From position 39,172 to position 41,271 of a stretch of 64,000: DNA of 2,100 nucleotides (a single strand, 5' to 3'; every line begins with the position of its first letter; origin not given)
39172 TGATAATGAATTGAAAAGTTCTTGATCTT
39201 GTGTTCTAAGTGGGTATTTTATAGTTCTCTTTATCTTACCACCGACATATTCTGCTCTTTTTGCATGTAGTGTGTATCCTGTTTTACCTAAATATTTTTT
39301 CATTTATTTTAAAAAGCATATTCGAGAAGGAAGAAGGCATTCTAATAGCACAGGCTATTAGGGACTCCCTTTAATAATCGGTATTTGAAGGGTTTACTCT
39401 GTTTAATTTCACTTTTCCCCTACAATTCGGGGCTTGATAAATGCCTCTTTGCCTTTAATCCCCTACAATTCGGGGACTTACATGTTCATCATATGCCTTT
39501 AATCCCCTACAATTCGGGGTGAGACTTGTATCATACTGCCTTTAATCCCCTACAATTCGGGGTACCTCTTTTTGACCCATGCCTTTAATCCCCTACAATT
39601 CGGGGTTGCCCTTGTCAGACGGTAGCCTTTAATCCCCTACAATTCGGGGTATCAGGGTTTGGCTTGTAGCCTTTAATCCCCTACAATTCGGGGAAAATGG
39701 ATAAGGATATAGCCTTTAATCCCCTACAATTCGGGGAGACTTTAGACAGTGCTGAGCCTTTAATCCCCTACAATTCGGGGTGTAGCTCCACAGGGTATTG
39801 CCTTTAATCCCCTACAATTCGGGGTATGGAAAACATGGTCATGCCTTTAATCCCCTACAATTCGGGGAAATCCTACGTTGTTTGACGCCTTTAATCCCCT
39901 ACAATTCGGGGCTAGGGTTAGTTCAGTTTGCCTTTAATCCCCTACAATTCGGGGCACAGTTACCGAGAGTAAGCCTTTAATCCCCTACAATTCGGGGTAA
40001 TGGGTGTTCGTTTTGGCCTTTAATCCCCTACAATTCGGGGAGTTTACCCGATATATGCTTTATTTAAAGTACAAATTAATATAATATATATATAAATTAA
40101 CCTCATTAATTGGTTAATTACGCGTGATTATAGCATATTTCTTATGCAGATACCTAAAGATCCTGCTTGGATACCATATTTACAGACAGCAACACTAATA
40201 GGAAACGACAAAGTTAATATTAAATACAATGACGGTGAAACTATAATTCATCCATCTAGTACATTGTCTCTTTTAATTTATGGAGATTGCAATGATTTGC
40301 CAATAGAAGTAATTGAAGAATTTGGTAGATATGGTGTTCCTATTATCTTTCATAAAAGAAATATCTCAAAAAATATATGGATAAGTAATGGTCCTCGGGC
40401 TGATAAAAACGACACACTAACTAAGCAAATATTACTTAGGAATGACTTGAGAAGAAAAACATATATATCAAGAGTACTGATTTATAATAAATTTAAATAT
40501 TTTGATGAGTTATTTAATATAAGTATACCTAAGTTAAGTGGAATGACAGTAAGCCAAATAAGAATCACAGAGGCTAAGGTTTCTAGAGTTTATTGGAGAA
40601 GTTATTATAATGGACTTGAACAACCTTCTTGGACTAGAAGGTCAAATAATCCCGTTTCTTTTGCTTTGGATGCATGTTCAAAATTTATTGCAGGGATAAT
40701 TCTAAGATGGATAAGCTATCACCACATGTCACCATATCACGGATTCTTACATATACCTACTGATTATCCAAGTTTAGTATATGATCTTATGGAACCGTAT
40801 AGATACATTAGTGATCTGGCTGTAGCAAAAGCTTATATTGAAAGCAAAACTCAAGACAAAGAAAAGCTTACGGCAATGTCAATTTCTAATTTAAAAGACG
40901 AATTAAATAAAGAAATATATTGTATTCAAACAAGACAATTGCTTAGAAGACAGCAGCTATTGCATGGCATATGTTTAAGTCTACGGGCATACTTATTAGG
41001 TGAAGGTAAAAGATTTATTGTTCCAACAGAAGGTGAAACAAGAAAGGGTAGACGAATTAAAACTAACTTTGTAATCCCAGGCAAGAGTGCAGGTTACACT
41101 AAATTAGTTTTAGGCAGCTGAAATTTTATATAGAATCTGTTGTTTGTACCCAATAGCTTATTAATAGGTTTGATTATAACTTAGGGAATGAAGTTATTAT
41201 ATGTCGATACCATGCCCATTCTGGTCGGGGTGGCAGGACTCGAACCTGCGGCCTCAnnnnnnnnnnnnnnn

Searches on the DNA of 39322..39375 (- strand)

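Call 78: build_rna_model(alignment_id=A5, structure=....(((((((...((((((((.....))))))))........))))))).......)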
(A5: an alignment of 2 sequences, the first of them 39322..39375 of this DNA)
Model R1 built from alignment A5 (2 sequences, 57 columns); structure: as given.
model positions 57; base pairs 15; branch points 0; effective number of sequences 2; information 0.915 bits per position. Calibrated on 0.2 Mb of random sequence (short: E-values are rough).
structure used (alignment columns):
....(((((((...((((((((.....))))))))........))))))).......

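Call 79: search_with_rna_model(model_id=R1, sources=[window, L002, L003, L004, L005, L006, L007, L008, L009, L010, L011, L012, L014, L015, L016, L017, L018, L019, L020, L021, L023, L026, L031, L033, L036], max_evalue=10, filters=default, make_alignment=true, show_alignments=0)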
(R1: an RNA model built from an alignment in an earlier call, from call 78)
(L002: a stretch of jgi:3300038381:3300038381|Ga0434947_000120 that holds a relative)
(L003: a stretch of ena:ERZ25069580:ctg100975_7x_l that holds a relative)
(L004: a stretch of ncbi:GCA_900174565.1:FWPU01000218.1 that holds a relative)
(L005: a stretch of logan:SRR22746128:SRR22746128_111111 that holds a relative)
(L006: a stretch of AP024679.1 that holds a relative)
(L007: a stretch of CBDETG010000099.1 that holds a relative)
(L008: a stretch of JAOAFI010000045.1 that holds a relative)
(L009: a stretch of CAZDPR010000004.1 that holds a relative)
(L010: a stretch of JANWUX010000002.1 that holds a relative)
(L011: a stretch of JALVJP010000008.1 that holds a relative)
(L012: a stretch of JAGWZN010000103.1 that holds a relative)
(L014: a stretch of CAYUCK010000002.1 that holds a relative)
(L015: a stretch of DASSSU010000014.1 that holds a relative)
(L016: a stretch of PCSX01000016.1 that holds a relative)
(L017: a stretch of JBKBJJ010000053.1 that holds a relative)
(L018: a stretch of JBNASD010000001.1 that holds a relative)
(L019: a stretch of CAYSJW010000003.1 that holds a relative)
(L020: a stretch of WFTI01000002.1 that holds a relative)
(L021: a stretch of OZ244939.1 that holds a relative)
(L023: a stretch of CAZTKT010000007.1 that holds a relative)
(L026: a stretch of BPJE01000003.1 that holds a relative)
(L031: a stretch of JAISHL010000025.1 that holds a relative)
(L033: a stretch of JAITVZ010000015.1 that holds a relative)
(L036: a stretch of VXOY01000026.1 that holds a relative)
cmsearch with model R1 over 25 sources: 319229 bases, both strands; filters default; matches with E-value up to 10: 10.
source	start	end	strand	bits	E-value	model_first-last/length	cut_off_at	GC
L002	254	309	+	80.6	1.6e-20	1-57/57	no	0.5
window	39320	39375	-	80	2.5e-20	1-57/57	no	0.41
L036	3812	3852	+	17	0.06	1-57/57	no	0.29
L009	4470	4584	-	15.8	0.14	1-57/57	no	0.37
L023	4791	4852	-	13.7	0.56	1-57/57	no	0.45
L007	3037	3088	+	10.6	4.4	1-57/57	no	0.46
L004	1860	1914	-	10.5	4.7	1-57/57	no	0.45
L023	4662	4705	-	10.5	4.8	1-57/57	no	0.48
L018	11780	11820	-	10.2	6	1-57/57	no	0.32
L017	983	1016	+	9.7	8.5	1-57/57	no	0.44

Alignment A6: 10 matches aligned to the model, 135 columns, each read 5' to 3' on its own strand. Consensus structure (alignment columns), stored with it:
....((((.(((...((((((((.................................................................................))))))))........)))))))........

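Call 80: search_with_rna_model(model_id=R1, sources=[L003, L006, L009, L011, L016, L021, L023, L033], max_evalue=10, filters=off, make_alignment=false)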
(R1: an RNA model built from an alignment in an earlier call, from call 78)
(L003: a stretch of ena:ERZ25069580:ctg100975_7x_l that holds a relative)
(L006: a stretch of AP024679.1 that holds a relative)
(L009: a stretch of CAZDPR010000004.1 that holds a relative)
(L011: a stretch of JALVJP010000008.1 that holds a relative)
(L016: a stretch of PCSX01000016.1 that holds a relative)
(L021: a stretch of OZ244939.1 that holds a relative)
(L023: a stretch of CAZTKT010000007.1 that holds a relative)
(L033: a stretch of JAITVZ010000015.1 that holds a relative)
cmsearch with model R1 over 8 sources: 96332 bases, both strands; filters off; matches with E-value up to 10: 19.
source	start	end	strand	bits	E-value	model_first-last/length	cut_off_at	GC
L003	11881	11935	-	16.6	0.025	1-57/57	no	0.29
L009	4168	4206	-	15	0.072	1-57/57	no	0.38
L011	2339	2373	-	14.9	0.077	1-57/57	no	0.4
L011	3836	3866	+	14.5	0.1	1-57/57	no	0.39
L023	4791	4852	-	13.7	0.17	1-57/57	no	0.45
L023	5537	5580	-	11.8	0.61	1-57/57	no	0.36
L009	4555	4584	-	11.6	0.69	1-57/57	no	0.33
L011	1855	1889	-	10.6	1.3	1-57/57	no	0.51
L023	4662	4705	-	10.5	1.4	1-57/57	no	0.48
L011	2191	2248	+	10.3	1.7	1-57/57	no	0.52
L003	4272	4305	+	9.7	2.4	1-57/57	no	0.53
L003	10733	10778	+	9.1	3.8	1-57/57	no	0.46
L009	4813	4879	-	9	3.9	1-57/57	no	0.25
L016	2586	2634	+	8.8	4.4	1-57/57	no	0.37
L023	10528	10552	+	8.8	4.6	1-57/57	no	0.48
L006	4887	4944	+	8.8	4.6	1-57/57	no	0.34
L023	12011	12057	+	8.5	5.7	1-57/57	no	0.47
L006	2408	2442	-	8.3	6.4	1-57/57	no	0.4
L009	11669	11708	+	8.3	6.5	1-57/57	no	0.4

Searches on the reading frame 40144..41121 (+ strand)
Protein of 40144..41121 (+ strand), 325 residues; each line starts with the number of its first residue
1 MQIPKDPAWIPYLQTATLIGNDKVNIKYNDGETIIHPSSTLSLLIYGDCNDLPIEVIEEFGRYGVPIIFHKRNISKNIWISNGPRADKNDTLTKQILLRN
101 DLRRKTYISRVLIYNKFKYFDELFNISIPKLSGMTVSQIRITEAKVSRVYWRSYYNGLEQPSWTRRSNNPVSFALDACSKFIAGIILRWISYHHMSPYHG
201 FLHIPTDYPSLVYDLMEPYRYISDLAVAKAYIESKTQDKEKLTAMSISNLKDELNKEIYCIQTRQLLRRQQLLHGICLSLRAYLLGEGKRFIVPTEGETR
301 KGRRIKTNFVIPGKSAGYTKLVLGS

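Call 6: search_protein_families(library=pfam, proteins=[window:40144-41121:+], max_evalue=0.01)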
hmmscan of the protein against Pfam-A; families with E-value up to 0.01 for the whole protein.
window:40144-41121:+ (325 aa): 1 family
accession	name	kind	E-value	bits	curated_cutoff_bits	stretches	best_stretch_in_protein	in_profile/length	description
PF01867.21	Cas_Cas1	-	2.6e-14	53.5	22.3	1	23-253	16-272/283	CRISPR associated protein Cas1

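Call 8: search_protein_families(library=ncbifam, proteins=[window:40144-41121:+], max_evalue=0.01)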
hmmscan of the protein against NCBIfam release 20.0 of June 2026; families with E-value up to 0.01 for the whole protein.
window:40144-41121:+ (325 aa): 6 families
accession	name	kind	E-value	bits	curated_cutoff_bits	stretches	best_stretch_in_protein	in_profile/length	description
TIGR00287.1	cas1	equivalog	5.2e-12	45.5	71.7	1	134-259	150-294/327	CRISPR-associated endonuclease Cas1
TIGR03639.1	cas1_NMENI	exception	3.1e-08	33.3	120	1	38-256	32-255/278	type II CRISPR-associated endonuclease Cas1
TIGR04329.1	cas1_PREFRAN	exception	8.1e-08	31.7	300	1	101-270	125-289/317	type V CRISPR-associated endonuclease Cas1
TIGR04093.1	cas1_CYANO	exception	1.5e-06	27.4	385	1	121-256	142-281/334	type I-D CRISPR-associated endonuclease Cas1d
TIGR03638.1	cas1_ECOLI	exception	1.9e-06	27.3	215.6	1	10-242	13-242/269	type I-E CRISPR-associated endonuclease Cas1e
NF049935.1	cas4g_cas1g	exception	0.00033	19.3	560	1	165-259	396-496/546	CRISPR-associated endonuclease Cas4g/Cas1g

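Call 36: list_cluster_members(proteins=[P0001, P0012, window:40144-41121:+])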
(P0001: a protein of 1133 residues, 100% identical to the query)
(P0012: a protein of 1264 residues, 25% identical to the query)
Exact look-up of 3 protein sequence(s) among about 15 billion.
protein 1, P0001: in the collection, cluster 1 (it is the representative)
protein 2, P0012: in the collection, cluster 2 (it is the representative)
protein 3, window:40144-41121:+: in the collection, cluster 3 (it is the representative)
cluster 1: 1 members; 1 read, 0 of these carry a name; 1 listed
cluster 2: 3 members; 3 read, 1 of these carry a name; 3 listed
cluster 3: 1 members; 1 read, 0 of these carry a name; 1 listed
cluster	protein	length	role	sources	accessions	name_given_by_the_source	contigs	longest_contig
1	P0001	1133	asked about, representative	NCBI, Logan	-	-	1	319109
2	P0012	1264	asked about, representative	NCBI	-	-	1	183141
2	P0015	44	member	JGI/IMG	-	hypothetical protein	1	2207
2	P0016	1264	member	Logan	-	-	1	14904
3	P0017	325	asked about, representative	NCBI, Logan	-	-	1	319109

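Call 63: search_solved_structures(query=window:40144-41121:+, max_evalue=0.01, show_alignments=2)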
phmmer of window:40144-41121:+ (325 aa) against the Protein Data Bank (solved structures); distinct sequences matched with E-value up to 0.01: 5.
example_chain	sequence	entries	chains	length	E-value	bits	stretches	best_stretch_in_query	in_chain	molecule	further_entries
7cr6_A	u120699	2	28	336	1e-06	31.4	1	36-256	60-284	CRISPR-associated endonuclease Cas1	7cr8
8hi1_A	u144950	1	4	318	4.4e-05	26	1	28-227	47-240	CRISPR-associated endonuclease Cas1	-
8fyc_B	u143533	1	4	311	0.00018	24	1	31-230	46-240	Cas1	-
8fy9_B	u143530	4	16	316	0.00019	23.9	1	31-230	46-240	Cas1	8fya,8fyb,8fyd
6opm_A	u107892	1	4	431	0.0028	20.1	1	179-239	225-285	CRISPR-associated endonuclease Cas1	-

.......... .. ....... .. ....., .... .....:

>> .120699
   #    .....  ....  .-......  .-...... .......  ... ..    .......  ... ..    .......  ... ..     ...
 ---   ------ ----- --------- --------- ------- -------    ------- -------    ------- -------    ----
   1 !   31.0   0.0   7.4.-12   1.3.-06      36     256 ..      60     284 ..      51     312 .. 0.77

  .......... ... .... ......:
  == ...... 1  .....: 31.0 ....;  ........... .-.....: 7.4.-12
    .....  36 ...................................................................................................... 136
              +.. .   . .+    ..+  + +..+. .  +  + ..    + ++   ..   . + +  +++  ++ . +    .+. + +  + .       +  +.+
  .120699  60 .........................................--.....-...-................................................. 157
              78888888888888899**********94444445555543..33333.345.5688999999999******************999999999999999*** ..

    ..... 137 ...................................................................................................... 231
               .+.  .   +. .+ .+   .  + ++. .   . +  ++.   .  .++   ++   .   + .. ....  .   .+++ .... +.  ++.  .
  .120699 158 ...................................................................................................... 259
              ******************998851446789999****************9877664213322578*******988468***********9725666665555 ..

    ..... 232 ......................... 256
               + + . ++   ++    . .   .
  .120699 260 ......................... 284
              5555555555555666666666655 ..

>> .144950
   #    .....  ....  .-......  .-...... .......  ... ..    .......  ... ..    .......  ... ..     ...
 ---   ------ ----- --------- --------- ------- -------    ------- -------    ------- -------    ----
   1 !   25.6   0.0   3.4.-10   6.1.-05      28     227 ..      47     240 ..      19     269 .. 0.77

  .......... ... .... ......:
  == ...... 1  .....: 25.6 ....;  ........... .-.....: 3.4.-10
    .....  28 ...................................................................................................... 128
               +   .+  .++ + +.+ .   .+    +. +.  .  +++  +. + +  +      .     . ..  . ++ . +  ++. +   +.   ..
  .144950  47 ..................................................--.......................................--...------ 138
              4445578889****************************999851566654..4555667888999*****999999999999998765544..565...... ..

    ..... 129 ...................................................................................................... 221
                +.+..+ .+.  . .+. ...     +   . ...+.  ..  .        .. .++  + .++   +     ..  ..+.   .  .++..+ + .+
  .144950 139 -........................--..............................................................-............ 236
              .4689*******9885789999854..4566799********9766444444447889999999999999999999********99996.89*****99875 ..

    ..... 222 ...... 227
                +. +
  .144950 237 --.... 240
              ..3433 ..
